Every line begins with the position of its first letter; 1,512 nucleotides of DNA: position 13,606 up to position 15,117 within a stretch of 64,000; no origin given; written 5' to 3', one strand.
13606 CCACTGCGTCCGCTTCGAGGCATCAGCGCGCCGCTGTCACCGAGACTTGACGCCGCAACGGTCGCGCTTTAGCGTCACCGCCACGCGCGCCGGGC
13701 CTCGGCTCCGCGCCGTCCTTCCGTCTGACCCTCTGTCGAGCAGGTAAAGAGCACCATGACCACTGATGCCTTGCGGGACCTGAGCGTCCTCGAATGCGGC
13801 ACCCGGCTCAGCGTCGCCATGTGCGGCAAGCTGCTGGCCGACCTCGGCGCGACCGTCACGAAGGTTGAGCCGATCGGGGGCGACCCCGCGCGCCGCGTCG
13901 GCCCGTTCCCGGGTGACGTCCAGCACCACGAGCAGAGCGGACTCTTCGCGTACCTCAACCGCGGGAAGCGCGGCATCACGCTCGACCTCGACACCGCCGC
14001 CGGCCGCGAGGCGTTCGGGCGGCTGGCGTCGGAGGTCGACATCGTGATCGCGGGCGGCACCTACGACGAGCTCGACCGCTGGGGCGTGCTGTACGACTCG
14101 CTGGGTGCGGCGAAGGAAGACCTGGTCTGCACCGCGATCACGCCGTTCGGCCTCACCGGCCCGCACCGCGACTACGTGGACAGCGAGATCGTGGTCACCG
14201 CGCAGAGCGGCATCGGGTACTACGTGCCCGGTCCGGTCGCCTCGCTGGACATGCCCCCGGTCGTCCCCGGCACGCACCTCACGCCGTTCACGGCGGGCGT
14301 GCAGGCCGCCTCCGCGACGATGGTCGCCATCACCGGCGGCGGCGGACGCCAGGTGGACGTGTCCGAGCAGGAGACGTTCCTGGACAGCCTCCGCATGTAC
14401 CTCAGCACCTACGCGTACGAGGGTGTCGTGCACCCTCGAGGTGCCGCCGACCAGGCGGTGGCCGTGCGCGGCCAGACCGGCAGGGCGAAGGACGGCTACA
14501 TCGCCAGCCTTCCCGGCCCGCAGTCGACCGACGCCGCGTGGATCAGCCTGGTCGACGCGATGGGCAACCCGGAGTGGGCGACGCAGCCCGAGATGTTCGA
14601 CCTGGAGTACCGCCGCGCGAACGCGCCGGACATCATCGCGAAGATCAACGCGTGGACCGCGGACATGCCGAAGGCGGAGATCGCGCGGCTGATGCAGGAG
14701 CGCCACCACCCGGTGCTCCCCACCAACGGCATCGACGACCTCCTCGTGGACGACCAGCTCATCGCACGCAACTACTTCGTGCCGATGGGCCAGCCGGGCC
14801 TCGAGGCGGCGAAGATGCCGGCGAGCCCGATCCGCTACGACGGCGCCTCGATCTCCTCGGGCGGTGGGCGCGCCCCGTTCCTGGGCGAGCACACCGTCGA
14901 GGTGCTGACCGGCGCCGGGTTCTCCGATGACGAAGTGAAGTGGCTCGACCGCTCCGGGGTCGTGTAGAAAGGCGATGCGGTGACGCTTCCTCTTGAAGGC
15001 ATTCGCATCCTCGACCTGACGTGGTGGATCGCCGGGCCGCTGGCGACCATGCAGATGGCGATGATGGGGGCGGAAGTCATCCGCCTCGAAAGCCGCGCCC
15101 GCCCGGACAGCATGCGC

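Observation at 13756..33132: Orphan CoA-thioester island: six family III CoA-transferases with lyases, propellers and no classical beta-oxidation genes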

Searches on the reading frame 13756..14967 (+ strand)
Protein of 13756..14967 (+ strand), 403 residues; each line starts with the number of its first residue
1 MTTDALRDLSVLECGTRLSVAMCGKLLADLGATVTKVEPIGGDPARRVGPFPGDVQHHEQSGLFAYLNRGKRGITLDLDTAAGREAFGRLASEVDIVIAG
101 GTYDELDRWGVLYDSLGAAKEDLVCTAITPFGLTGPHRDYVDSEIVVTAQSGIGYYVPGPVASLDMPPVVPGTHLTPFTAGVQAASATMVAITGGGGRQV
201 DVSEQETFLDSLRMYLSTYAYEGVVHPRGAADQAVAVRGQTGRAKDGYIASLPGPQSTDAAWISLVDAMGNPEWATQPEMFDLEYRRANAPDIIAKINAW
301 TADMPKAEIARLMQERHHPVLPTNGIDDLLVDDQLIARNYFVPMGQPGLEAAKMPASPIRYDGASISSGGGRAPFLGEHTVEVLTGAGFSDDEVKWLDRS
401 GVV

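Call 4: search_protein_families(library=pfam, proteins=[window:13756-14967:+])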
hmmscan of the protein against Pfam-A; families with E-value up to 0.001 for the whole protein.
window:13756-14967:+ (403 aa): 1 family
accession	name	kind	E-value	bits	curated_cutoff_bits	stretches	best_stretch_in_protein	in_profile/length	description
PF02515.22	CoA_transf_3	-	1.5e-67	228.7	23.3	1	6-380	1-366/366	CoA-transferase family III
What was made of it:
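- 13756..14967 (+): CoAT1: family III CoA-transferase, BbsEF chain-A type, without the canonical catalytic Asp. PF02515 E 1.5e-67 (call 4).
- Checked: Pfam finds six PF02515 family III CoA-transferases (E 1e-67 to 5e-102) starting at 13756, 14980, 17694, 21155, 22396 and 24011 (call 4).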

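Call 10: search_protein_families(library=ncbifam, proteins=[window:13756-14967:+], max_evalue=0.00001)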
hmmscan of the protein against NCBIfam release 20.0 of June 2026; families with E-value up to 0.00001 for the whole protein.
window:13756-14967:+ (403 aa): 7 families
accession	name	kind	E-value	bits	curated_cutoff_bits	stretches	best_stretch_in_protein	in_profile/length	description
NF041294.1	Scnl_mescCoAtase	equivalog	2.3e-38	132.4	700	1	4-384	2-380/381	succinyl-CoA:mesaconate CoA-transferase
NF003809.0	PRK05398.1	subfamily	8.1e-34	116.9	442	1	4-403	3-416/416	formyl-CoA transferase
NF052585.1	SucGlutTfsCaiB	equivalog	4.5e-32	111.1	750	1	6-385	8-386/394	succinate--glutarate CoA-transferase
TIGR03253.1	oxalate_frc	equivalog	1.1e-30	106.7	504.2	2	259-403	274-416/416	formyl-CoA transferase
NF008511.0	PRK11430.1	equivalog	1.2e-19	70.7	522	1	10-366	14-358/381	CoA:oxalate CoA-transferase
NF002914.1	PRK03525.1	equivalog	1.7e-17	63.4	413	1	5-403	9-397/400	L-carnitine CoA-transferase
TIGR04253.1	mesacon_CoA_iso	equivalog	1.7e-15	56.9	725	1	6-403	3-400/403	2-methylfumaryl-CoA isomerase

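Call 37: search_solved_structures(query=window:13756-14967:+, max_evalue=1e-10, show_alignments=1)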
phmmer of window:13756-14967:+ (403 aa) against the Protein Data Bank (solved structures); distinct sequences matched with E-value up to 1e-10: 25.
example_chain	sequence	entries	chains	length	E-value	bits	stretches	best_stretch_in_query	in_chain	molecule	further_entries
9fn0_A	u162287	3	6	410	1.9e-38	136.1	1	23-403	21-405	Subunit of Benzylsuccinate CoA-transferase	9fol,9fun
4ed9_A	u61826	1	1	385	1.1e-29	107.2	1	6-381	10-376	CAIB/BAIF family protein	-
9fn0_B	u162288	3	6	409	7.3e-28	101.2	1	24-396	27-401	Subunit of Benzylsuccinate CoA-transferase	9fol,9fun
1pqy_A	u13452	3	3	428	3.3e-22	82.6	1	6-397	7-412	Hypothetical protein yfdW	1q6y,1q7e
1pt5_A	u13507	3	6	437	3.3e-22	82.6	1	6-397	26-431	Hypothetical protein yfdW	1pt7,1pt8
3ubm_A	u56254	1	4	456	7.5e-19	71.6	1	6-397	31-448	Formyl-CoA:oxalate CoA-transferase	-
9br7_A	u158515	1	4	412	1.5e-18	70.6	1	11-392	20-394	Succinate--hydroxymethylglutarate CoA-transferase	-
9br6_A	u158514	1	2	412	4.1e-18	69.1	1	11-392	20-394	Succinate--hydroxymethylglutarate CoA-transferase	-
10uh_A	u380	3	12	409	5.2e-18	68.8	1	9-254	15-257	Formyl-coenzyme a transferase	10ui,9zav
5yiy_A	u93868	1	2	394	4.3e-17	65.8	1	10-363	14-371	CoA transferase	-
5yit_A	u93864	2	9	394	4.3e-17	65.8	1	10-363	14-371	CoA transferase III | Uncharacterized protein Rv3272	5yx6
4hl6_A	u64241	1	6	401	1.1e-14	57.8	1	22-364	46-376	Uncharacterized protein YfdE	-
2vjp_A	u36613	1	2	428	1.1e-14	57.8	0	9-216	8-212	FORMYL-COENZYME A TRANSFERASE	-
2vjq_A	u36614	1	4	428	1.8e-14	57.1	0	9-216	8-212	FORMYL-COENZYME A TRANSFERASE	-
2vjo_A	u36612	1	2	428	2.2e-14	56.8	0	8-216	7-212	FORMYL-COENZYME A TRANSFERASE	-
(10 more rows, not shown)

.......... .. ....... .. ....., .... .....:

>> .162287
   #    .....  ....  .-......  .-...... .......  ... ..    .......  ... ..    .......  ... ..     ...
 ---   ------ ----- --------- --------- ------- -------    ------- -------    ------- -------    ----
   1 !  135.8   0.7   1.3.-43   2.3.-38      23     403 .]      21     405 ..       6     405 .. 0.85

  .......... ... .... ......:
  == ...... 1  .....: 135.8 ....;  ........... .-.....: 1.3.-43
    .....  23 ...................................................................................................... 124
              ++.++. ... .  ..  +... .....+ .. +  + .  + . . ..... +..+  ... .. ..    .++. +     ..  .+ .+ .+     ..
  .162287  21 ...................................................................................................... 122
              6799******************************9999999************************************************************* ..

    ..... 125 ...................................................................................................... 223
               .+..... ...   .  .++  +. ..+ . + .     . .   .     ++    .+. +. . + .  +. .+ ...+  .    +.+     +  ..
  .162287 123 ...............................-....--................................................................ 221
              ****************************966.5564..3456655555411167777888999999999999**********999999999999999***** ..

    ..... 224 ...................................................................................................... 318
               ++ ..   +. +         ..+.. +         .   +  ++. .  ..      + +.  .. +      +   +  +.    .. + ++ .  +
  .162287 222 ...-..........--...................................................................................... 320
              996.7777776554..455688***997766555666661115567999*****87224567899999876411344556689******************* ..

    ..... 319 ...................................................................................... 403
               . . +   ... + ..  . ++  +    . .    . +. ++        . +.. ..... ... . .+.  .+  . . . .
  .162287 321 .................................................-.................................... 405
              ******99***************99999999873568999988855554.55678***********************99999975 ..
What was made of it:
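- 13756..14967 (+): Best PDB match is 9fn0_A at 136 bits, against 101 for chain B (call 37).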

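Call 62: find_homologous_proteins(query=window:13756-14967:+, max_evalue=1e-40)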
Query window:13756-14967:+ (403 aa): 395 proteins with E <= 1e-40 among 8000 candidates; the best 120 are listed.
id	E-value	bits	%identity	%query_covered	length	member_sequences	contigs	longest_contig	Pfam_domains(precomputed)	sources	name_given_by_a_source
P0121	4.7e-255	864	100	95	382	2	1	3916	PF02515.23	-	-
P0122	4.6e-230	782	86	100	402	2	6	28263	PF02515.23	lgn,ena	-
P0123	1.8e-194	665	74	100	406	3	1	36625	PF02515.23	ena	-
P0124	1.2e-193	662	74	98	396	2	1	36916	PF02515.23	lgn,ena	-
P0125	3.3e-174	598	66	100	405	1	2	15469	PF02515.23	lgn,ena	-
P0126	7.8e-171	587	64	99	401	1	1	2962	PF02515.23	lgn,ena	-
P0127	3.2e-166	572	65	100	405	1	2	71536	PF02515.23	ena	-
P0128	2.7e-160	552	61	100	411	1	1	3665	PF02515.23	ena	-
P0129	6.1e-143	495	55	100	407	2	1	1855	PF02515.23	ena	-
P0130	1.4e-132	461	54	99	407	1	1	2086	PF02515.23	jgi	jgi:crotonobetainyl-CoA:carnitine CoA-transferase CaiB-like acyl-CoA transferase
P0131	5.0e-129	449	55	99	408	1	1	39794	PF02515.23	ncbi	ncbi:MAG: CoA transferase [Dehalococcoidia bacterium]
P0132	3.4e-126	440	52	99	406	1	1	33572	PF02515.23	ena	-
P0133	2.0e-97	345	45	99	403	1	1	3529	PF02515.23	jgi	jgi:CoA:oxalate CoA-transferase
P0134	2.5e-74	269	49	69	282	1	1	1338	PF02515.23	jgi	jgi:crotonobetainyl-CoA:carnitine CoA-transferase CaiB-like acyl-CoA transferase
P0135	7.8e-72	261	40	100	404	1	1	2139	PF02515.23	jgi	jgi:CoA:oxalate CoA-transferase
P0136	2.4e-69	253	38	99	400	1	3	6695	PF02515.23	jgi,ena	-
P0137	6.3e-69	251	39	100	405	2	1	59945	PF02515.23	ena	-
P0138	1.8e-66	243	37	100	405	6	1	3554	PF02515.23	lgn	-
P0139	9.2e-66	241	36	100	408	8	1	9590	PF02515.23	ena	-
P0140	1.4e-65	240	36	100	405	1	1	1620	PF02515.23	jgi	jgi:CoA:oxalate CoA-transferase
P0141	2.4e-65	240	37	100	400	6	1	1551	PF02515.23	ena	-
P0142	7.1e-65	238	36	100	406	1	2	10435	PF02515.23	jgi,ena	-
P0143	1.1e-64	237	34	91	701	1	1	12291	PF02515.23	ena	-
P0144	1.7e-64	237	37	98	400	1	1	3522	PF02515.23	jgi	jgi:crotonobetainyl-CoA:carnitine CoA-transferase CaiB-like acyl-CoA transferase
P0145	2.0e-64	237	39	96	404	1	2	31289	PF02515.23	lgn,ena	-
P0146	1.3e-63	234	39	100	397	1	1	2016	PF02515.23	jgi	jgi:crotonobetainyl-CoA:carnitine CoA-transferase CaiB-like acyl-CoA transferase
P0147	7.6e-63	231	37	100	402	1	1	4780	PF02515.23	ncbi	-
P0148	2.8e-62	229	37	100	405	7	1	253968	PF02515.23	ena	-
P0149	3.1e-62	229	37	99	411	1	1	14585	PF02515.23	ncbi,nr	ncbi:MAG: CoA transferase [Dehalococcoidales bacterium]|nr:CoA transferase [Dehalococcoidales bacter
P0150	1.9e-61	227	35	100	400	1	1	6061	PF02515.23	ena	-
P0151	3.4e-61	226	35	100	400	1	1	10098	PF02515.23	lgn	-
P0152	3.6e-61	226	37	97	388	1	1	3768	PF02515.23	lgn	-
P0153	4.4e-61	226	36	100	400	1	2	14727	PF02515.23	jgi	jgi:crotonobetainyl-CoA:carnitine CoA-transferase CaiB-like acyl-CoA transferase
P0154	4.7e-61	225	37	95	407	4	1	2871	PF02515.23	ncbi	-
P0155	7.1e-61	225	38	100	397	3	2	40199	PF02515.23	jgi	-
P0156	8.8e-61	225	38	100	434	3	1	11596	PF02515.23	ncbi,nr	ncbi:MAG: CoA transferase [Chloroflexota bacterium]|nr:CoA transferase [Chloroflexota bacterium]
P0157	1.3e-60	224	37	98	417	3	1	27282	PF02515.23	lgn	-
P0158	1.7e-60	224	34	99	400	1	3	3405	PF02515.23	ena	-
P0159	1.9e-60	223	36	100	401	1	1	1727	PF02515.23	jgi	jgi:crotonobetainyl-CoA:carnitine CoA-transferase CaiB-like acyl-CoA transferase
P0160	4.0e-60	222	38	95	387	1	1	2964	PF02515.23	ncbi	-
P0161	4.4e-60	222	39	97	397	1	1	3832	PF02515.23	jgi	jgi:crotonobetainyl-CoA:carnitine CoA-transferase CaiB-like acyl-CoA transferase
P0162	4.8e-60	222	36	96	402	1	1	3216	PF02515.23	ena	-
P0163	5.4e-60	222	37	95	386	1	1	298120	PF02515.23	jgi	jgi:crotonobetainyl-CoA:carnitine CoA-transferase CaiB-like acyl-CoA transferase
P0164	5.9e-60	222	38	100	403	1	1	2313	PF02515.23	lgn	-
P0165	6.6e-60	222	38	95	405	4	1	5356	PF02515.23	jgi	jgi:crotonobetainyl-CoA:carnitine CoA-transferase CaiB-like acyl-CoA transferase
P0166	8.4e-60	221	37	99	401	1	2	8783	PF02515.23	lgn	-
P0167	1.0e-59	221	36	100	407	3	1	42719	PF02515.23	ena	-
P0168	1.3e-59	221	36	99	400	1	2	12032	PF02515.23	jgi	jgi:crotonobetainyl-CoA:carnitine CoA-transferase CaiB-like acyl-CoA transferase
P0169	1.4e-59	221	36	100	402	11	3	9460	PF02515.23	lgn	-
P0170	1.7e-59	220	36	100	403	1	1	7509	PF02515.23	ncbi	-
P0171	2.0e-59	220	36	100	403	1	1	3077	PF02515.23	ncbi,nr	ncbi:MAG: CoA transferase [Deltaproteobacteria bacterium]|nr:CoA transferase [Deltaproteobacteria ba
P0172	2.0e-59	220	36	99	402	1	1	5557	PF02515.23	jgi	-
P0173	2.0e-59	220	37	96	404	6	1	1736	PF02515.23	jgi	jgi:crotonobetainyl-CoA:carnitine CoA-transferase CaiB-like acyl-CoA transferase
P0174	2.1e-59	220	35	100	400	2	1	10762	PF02515.23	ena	-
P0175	2.8e-59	220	36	99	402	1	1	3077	PF02515.23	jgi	-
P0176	4.0e-59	219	36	98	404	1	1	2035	PF02515.23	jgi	-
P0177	4.4e-59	219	35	99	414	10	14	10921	PF02515.23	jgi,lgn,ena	jgi:crotonobetainyl-CoA:carnitine CoA-transferase CaiB-like acyl-CoA transferase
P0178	4.7e-59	219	36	99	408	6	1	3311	PF02515.23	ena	-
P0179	4.9e-59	219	36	99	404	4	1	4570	PF02515.23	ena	-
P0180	5.9e-59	219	36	100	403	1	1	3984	PF02515.23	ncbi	-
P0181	5.9e-59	219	36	100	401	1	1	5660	PF02515.23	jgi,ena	-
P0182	6.5e-59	218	37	95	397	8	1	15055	PF02515.23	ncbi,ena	-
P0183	6.7e-59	218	36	100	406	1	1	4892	PF02515.23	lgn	-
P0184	7.0e-59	218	36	93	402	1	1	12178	PF02515.23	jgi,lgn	jgi:crotonobetainyl-CoA:carnitine CoA-transferase CaiB-like acyl-CoA transferase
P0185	7.3e-59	218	37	95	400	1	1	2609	PF02515.23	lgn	-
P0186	7.6e-59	218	36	95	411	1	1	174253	PF02515.23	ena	-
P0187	8.0e-59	218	37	97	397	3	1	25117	PF02515.23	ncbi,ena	-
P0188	1.0e-58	218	35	99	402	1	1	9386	PF02515.23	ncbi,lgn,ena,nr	ncbi:MAG TPA: CoA transferase [Candidatus Binataceae bacterium]|nr:CoA transferase [Candidatus Binat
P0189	1.3e-58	217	36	100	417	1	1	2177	PF02515.23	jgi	jgi:crotonobetainyl-CoA:carnitine CoA-transferase CaiB-like acyl-CoA transferase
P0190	1.3e-58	217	36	100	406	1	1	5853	PF02515.23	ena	-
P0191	1.7e-58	217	36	100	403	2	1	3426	PF02515.23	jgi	jgi:CoA:oxalate CoA-transferase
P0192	4.4e-58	216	36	100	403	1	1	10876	PF02515.23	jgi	jgi:crotonobetainyl-CoA:carnitine CoA-transferase CaiB-like acyl-CoA transferase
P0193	4.4e-58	216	37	100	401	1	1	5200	PF02515.23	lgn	-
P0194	5.6e-58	215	38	90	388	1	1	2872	PF02515.23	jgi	jgi:crotonobetainyl-CoA:carnitine CoA-transferase CaiB-like acyl-CoA transferase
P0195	6.0e-58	215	36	98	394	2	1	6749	PF02515.23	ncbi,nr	ncbi:MAG TPA: CoA transferase [Candidatus Kryptonia bacterium]|nr:CoA transferase [Candidatus Krypto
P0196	6.1e-58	215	37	97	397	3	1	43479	PF02515.23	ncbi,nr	ncbi:MAG TPA: CoA transferase [Candidatus Eisenbacteria bacterium]|nr:CoA transferase [Candidatus Ei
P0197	6.5e-58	215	37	96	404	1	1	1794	PF02515.23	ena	-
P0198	6.7e-58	215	37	95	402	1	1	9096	PF02515.23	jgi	jgi:crotonobetainyl-CoA:carnitine CoA-transferase CaiB-like acyl-CoA transferase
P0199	7.1e-58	215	38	96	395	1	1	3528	PF02515.23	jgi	-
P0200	7.1e-58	215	38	90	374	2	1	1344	PF02515.23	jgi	-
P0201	7.4e-58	215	39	96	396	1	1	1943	PF02515.23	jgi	jgi:crotonobetainyl-CoA:carnitine CoA-transferase CaiB-like acyl-CoA transferase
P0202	7.5e-58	215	37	95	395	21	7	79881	PF02515.23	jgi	jgi:crotonobetainyl-CoA:carnitine CoA-transferase CaiB-like acyl-CoA transferase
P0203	7.5e-58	215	37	94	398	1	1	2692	PF02515.23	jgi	jgi:crotonobetainyl-CoA:carnitine CoA-transferase CaiB-like acyl-CoA transferase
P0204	8.2e-58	215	37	99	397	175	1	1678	PF02515.23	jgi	-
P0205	9.7e-58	215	35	100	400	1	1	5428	PF02515.23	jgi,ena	-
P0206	1.3e-57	214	36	100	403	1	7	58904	PF02515.23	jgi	jgi:crotonobetainyl-CoA:carnitine CoA-transferase CaiB-like acyl-CoA transferase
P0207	2.0e-57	214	35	100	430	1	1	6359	PF02515.23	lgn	-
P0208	2.0e-57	213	34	100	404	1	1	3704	PF02515.23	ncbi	-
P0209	2.2e-57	213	35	100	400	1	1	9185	PF02515.23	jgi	jgi:crotonobetainyl-CoA:carnitine CoA-transferase CaiB-like acyl-CoA transferase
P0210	2.2e-57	213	38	99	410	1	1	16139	PF02515.23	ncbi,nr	ncbi:MAG: CoA transferase [Chloroflexi bacterium]|nr:CoA transferase [Chloroflexota bacterium]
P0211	2.4e-57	213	35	99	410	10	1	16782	PF02515.23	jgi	jgi:crotonobetainyl-CoA:carnitine CoA-transferase CaiB-like acyl-CoA transferase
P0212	2.6e-57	213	37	100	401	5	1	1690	PF02515.23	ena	-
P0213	2.7e-57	213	36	95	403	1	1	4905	PF02515.23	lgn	-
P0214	3.0e-57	213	35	99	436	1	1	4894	PF02515.23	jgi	jgi:crotonobetainyl-CoA:carnitine CoA-transferase CaiB-like acyl-CoA transferase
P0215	3.1e-57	213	36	97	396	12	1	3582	PF02515.23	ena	-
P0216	3.2e-57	213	36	96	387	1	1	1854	PF02515.23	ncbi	-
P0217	3.2e-57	213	37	99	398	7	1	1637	PF02515.23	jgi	jgi:crotonobetainyl-CoA:carnitine CoA-transferase CaiB-like acyl-CoA transferase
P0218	3.6e-57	213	36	94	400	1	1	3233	PF02515.23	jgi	jgi:crotonobetainyl-CoA:carnitine CoA-transferase CaiB-like acyl-CoA transferase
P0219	4.5e-57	212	37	96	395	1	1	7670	PF02515.23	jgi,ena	-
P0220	4.6e-57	212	37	100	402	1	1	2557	PF02515.23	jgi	jgi:CoA:oxalate CoA-transferase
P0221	4.6e-57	212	36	100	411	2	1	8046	PF02515.23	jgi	jgi:crotonobetainyl-CoA:carnitine CoA-transferase CaiB-like acyl-CoA transferase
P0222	5.4e-57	212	35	99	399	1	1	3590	PF02515.23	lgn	-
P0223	5.8e-57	212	35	100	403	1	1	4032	PF02515.23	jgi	jgi:crotonobetainyl-CoA:carnitine CoA-transferase CaiB-like acyl-CoA transferase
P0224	7.5e-57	212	38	99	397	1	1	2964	PF02515.23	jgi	jgi:crotonobetainyl-CoA:carnitine CoA-transferase CaiB-like acyl-CoA transferase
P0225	8.1e-57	211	37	99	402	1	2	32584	PF02515.23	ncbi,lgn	-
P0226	9.0e-57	211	35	96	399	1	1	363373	PF02515.23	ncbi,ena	-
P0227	1.1e-56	211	35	99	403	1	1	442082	PF02515.23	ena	-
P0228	1.1e-56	211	36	99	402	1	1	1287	PF02515.23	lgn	-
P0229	1.2e-56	211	35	100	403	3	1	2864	PF02515.23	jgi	-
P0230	1.3e-56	211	37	95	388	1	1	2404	PF02515.23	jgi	jgi:crotonobetainyl-CoA:carnitine CoA-transferase CaiB-like acyl-CoA transferase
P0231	1.4e-56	211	36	97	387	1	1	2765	PF02515.23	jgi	-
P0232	1.4e-56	211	34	100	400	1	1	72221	PF02515.23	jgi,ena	jgi:crotonobetainyl-CoA:carnitine CoA-transferase CaiB-like acyl-CoA transferase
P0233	1.5e-56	211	37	96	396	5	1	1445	PF02515.23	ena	-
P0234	1.8e-56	210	34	98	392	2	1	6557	PF02515.23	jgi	jgi:crotonobetainyl-CoA:carnitine CoA-transferase CaiB-like acyl-CoA transferase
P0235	1.8e-56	210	37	94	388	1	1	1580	PF02515.23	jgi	jgi:crotonobetainyl-CoA:carnitine CoA-transferase CaiB-like acyl-CoA transferase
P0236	2.0e-56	210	37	99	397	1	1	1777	PF02515.23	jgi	jgi:crotonobetainyl-CoA:carnitine CoA-transferase CaiB-like acyl-CoA transferase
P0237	2.2e-56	210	35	99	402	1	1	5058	PF02515.23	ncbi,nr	ncbi:MAG: CoA transferase [Chloroflexi bacterium]|nr:CoA transferase [Chloroflexota bacterium]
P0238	2.5e-56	210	37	98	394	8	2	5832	PF02515.23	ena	-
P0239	2.7e-56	210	35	97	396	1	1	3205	PF02515.23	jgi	jgi:crotonobetainyl-CoA:carnitine CoA-transferase CaiB-like acyl-CoA transferase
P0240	2.9e-56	210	37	100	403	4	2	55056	PF02515.23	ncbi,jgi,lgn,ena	-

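Call 63: find_encoding_contigs(protein=P0123, flank=10000, max_places=1)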
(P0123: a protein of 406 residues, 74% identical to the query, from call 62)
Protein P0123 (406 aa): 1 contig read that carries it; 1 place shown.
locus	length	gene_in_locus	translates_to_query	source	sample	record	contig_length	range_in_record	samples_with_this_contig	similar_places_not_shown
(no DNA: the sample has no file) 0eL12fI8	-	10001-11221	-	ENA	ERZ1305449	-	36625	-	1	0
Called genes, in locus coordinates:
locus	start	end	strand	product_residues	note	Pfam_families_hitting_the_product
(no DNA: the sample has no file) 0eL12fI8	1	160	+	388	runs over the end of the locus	PF04551:GcpE, PF26540:GcpE_C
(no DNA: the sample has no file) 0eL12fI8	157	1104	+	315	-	PF01261:AP_endonuc_2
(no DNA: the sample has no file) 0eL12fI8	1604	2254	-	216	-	-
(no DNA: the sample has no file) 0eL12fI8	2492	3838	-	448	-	PF00202:Aminotran_3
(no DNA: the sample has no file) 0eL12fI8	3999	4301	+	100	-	PF01329:Pterin_4a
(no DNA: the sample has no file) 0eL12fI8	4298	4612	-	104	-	PF01555:N6_N4_Mtase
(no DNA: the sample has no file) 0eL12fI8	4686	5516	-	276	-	PF12146:Hydrolase_4, PF00561:Abhydrolase_1, PF12697:Abhydrolase_6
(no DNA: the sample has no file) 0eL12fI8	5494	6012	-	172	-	PF13432:TPR_16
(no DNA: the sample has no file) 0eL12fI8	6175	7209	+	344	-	PF07291:MauE, PF00578:AhpC-TSA (weak)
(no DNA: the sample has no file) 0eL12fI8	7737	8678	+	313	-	PF19300:BPD_transp_1_N, PF00528:BPD_transp_1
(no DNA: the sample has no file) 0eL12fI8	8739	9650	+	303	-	PF12911:OppC_N (faint), PF00528:BPD_transp_1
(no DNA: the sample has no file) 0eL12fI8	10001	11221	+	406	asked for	PF02515:CoA_transf_3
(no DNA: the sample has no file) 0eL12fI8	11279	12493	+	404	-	PF02515:CoA_transf_3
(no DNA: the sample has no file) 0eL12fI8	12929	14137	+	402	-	PF02515:CoA_transf_3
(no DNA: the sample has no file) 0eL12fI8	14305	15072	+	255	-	PF13263:PHP_C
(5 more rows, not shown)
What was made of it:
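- The importer permeases are adjacent to CoAT1-CoAT2 again in a 74% relative (call 63).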
